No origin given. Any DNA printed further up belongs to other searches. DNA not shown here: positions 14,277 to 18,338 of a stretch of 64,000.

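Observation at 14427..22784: Tandem pair of giant Cys-rich membrane proteins bracketing a pilin-like gene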

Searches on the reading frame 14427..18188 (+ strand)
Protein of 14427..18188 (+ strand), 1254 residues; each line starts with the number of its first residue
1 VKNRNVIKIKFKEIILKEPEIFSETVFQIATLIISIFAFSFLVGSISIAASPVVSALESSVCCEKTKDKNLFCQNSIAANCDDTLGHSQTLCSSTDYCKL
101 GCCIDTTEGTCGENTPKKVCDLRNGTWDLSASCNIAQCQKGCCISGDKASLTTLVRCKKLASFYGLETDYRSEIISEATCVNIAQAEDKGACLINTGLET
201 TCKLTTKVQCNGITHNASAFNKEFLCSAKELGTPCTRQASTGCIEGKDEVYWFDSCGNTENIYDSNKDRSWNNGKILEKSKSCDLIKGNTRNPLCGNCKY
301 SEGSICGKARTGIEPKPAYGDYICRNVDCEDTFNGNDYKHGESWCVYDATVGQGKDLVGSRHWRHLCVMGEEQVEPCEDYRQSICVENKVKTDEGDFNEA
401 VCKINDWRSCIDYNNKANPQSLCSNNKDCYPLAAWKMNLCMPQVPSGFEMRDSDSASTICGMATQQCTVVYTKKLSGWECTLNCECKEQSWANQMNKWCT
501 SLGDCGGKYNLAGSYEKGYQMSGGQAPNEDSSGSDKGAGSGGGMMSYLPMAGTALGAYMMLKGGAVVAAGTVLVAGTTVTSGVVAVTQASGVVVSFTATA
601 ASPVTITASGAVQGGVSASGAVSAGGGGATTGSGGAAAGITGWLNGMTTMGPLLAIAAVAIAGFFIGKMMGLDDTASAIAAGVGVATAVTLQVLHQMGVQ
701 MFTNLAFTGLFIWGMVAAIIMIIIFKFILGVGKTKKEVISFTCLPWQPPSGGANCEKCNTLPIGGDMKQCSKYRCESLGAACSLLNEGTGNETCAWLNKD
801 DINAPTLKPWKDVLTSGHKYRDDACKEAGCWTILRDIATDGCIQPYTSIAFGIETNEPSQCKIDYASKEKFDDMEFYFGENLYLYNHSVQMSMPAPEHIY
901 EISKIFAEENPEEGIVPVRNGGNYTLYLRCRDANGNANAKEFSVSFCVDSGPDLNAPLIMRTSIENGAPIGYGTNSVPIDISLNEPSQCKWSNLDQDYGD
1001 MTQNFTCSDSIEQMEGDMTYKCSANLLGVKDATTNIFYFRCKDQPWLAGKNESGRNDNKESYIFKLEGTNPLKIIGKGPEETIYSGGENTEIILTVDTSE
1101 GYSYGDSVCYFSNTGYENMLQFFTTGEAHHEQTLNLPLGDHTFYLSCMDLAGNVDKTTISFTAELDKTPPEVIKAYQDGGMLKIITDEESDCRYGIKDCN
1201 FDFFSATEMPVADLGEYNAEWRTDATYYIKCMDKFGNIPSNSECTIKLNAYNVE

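Call 6: search_protein_families(library=pfam, proteins=[window:14427-18188:+], max_evalue=0.1)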
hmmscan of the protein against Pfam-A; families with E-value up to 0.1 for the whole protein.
window:14427-18188:+ (1254 aa): 2 families
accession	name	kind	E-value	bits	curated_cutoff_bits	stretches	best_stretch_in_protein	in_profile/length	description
PF07495.19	Y_Y_Y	-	0.0034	17.7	26.6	0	922-946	38-62/65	Y_Y_Y domain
PF19077.6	Big_13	-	0.0066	17.4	27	0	1126-1162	62-99/102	Bacterial Ig-like domain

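Call 61: search_protein_families(library=ncbifam, proteins=[window:14427-18188:+], max_evalue=0.01)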
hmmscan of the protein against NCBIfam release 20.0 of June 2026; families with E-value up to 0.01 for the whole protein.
window:14427-18188:+ (1254 aa): 0 families

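Call 62: search_protein_families(library=phrogs, proteins=[window:14427-18188:+], max_evalue=0.01)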
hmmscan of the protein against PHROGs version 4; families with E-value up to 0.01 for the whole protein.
window:14427-18188:+ (1254 aa): 0 families
